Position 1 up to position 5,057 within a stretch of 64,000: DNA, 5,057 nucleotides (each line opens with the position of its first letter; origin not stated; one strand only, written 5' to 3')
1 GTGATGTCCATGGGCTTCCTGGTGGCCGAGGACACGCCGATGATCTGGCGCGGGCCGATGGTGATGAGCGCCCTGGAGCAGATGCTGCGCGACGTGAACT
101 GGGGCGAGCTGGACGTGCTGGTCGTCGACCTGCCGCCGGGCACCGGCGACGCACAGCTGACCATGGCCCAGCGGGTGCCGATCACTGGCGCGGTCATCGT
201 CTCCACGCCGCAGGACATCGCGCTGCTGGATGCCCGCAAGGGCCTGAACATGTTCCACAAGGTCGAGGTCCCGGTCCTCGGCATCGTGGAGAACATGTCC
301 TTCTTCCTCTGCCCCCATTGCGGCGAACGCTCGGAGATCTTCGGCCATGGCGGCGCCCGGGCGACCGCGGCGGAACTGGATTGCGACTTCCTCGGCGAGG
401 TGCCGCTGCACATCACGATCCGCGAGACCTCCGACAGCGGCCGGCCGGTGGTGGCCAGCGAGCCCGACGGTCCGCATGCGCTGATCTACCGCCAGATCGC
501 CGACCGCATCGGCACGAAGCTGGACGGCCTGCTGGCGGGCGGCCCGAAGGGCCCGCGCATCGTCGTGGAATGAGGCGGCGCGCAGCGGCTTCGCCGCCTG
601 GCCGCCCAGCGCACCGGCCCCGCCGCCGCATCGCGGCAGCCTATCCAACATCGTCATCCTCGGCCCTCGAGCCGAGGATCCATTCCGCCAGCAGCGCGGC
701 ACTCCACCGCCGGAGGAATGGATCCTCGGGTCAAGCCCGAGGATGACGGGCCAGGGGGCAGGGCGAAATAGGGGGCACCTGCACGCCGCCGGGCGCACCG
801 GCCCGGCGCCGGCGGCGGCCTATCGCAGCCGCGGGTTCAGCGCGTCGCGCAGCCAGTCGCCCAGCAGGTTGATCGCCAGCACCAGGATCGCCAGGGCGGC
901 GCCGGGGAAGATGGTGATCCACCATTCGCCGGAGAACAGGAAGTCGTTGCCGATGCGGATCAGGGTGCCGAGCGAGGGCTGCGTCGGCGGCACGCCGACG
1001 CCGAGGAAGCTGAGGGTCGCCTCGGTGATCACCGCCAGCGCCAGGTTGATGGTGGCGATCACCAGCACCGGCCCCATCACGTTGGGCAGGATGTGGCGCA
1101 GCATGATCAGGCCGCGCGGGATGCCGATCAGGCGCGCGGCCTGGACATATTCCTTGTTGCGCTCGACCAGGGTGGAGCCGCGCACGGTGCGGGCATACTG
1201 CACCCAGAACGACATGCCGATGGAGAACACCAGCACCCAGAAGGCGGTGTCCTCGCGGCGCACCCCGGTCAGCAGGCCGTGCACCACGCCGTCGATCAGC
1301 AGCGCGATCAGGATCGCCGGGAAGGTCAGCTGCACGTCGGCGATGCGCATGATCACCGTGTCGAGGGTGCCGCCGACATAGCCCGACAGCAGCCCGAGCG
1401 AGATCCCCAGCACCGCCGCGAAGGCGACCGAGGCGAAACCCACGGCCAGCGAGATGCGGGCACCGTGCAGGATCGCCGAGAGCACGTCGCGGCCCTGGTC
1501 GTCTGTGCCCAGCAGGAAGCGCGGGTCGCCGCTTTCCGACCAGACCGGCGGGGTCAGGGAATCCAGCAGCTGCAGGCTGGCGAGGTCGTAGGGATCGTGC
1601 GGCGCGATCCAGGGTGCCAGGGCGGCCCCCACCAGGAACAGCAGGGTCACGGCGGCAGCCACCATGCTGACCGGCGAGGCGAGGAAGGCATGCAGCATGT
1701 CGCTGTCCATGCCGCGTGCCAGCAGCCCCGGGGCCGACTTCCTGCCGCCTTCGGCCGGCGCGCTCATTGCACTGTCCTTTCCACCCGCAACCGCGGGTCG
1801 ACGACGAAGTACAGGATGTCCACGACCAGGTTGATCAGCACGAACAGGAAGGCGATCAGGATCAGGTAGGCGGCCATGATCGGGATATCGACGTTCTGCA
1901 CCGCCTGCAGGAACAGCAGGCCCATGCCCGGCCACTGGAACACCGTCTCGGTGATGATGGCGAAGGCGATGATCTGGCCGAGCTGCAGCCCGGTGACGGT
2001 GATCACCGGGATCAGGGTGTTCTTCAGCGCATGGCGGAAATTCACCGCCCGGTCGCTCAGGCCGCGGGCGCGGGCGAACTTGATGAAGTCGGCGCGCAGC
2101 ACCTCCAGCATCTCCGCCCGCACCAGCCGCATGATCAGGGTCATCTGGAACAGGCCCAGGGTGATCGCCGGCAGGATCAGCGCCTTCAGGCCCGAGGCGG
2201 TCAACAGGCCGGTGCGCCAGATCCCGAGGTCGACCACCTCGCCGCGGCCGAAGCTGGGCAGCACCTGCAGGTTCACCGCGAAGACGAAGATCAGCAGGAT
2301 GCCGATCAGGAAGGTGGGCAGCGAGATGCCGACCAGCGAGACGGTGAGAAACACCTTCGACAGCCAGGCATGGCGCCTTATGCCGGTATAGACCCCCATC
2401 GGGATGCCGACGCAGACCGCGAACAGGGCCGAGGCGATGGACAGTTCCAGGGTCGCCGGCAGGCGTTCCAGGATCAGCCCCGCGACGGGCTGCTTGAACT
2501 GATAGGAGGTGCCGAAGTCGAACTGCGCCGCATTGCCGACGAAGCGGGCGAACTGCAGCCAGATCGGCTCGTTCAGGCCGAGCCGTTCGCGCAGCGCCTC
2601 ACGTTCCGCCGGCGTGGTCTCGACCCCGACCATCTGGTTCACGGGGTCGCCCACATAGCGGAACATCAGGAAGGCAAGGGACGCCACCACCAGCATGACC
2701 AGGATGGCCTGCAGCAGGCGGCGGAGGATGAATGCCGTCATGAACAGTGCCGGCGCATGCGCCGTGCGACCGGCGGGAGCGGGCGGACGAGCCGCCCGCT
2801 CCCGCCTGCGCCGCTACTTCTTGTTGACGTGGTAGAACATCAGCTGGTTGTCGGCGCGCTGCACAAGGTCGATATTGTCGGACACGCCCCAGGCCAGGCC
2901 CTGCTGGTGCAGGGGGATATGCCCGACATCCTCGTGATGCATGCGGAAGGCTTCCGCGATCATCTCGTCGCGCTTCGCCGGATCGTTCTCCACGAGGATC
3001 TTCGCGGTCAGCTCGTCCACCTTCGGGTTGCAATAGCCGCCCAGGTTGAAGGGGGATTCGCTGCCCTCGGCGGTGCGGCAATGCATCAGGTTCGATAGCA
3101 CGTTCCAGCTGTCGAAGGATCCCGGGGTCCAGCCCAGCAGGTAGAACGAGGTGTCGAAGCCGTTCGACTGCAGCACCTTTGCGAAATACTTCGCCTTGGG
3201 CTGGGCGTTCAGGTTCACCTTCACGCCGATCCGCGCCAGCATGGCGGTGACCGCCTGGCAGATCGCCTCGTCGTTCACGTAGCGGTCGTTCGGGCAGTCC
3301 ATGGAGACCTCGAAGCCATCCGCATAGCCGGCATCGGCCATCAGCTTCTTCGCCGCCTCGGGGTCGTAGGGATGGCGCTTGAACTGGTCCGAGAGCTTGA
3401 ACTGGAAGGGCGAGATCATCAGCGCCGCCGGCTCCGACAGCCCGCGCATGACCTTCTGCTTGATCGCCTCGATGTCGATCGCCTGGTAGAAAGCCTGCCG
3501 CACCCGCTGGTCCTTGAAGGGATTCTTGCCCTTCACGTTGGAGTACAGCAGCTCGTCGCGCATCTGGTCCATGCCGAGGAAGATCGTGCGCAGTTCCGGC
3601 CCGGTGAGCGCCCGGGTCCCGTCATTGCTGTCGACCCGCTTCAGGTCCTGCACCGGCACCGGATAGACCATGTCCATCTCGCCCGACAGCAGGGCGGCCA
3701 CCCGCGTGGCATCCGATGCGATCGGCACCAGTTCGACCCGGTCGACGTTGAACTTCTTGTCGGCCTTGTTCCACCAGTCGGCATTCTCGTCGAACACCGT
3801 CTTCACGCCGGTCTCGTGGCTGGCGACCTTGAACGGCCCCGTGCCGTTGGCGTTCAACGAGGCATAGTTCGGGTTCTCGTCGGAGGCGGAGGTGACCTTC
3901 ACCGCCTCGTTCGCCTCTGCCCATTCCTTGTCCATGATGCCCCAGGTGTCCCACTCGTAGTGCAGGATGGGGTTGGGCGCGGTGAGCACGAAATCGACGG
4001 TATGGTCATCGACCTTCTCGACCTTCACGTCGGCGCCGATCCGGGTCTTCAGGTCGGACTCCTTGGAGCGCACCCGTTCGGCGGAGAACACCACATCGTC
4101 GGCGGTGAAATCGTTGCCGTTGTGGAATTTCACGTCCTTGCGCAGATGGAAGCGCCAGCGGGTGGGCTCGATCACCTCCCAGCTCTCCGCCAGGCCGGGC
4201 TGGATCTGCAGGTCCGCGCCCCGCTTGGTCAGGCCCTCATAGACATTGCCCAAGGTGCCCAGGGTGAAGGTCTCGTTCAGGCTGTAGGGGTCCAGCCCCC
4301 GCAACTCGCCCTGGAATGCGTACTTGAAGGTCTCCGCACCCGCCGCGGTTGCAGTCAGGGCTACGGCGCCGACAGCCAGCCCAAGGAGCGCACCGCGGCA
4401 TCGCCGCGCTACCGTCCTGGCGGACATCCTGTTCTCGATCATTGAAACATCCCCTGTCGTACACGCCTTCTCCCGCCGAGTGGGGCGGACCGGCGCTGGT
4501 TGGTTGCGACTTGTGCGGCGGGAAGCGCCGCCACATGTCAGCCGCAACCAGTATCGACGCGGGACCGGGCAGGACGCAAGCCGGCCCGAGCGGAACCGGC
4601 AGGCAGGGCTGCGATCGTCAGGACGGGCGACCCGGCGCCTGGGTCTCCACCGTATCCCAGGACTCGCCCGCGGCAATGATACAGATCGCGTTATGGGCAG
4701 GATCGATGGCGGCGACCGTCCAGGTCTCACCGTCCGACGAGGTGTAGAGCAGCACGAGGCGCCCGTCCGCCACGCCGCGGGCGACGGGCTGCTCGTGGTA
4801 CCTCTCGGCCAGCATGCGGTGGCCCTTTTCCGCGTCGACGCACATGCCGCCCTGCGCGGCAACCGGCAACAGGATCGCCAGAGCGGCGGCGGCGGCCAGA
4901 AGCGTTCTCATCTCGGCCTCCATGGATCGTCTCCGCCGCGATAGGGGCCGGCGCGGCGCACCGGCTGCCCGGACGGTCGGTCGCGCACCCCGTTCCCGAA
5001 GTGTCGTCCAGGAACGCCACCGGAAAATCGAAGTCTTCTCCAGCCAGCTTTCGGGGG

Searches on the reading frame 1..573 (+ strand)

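Call 72: search_protein_families(library=pfam, proteins=[window:1-573:+], max_evalue=0.0001)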
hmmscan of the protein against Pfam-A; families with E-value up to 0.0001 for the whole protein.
window:1-573:+ (190 aa): 1 family
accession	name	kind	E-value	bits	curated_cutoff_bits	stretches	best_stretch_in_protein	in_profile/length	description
PF10609.15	ParA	-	3.6e-71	239.9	27.1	1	1-170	75-245/246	NUBPL iron-transfer P-loop NTPase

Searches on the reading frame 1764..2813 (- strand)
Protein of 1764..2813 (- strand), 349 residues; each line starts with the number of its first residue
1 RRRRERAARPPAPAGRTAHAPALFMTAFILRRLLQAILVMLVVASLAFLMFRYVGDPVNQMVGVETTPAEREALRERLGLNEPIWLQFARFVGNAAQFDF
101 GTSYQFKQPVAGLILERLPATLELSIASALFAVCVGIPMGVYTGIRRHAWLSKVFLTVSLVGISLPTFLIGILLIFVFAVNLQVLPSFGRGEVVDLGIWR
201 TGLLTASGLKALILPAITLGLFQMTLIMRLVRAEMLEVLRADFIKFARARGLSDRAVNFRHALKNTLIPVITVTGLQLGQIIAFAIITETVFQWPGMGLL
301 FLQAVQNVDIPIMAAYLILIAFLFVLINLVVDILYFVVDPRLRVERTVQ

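Call 26: search_protein_families(library=pfam, proteins=[window:1764-2813:-], max_evalue=0.0001)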
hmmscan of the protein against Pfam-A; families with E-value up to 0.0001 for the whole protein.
window:1764-2813:- (349 aa): 2 families
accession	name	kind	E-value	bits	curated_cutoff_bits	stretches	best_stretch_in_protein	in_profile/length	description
PF00528.27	BPD_transp_1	-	1.2e-39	136.4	26.4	1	136-343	1-183/184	Binding-protein-dependent transport system inner membrane component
PF19300.4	BPD_transp_1_N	-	9.7e-14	52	23.8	1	25-124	1-113/114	Binding-prot-dependent transport system membrane comp, N-term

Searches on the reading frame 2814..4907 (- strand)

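Call 26: search_protein_families(library=pfam, proteins=[window:2814-4907:-], max_evalue=0.0001)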
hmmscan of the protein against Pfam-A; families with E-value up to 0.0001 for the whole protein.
window:2814-4907:- (697 aa): 1 family
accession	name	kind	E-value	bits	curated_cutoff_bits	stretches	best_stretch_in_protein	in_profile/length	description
PF00496.27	SBP_bac_5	-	1.4e-87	294.7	32.4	1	234-612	1-365/368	Bacterial extracellular solute-binding proteins, family 5 Middle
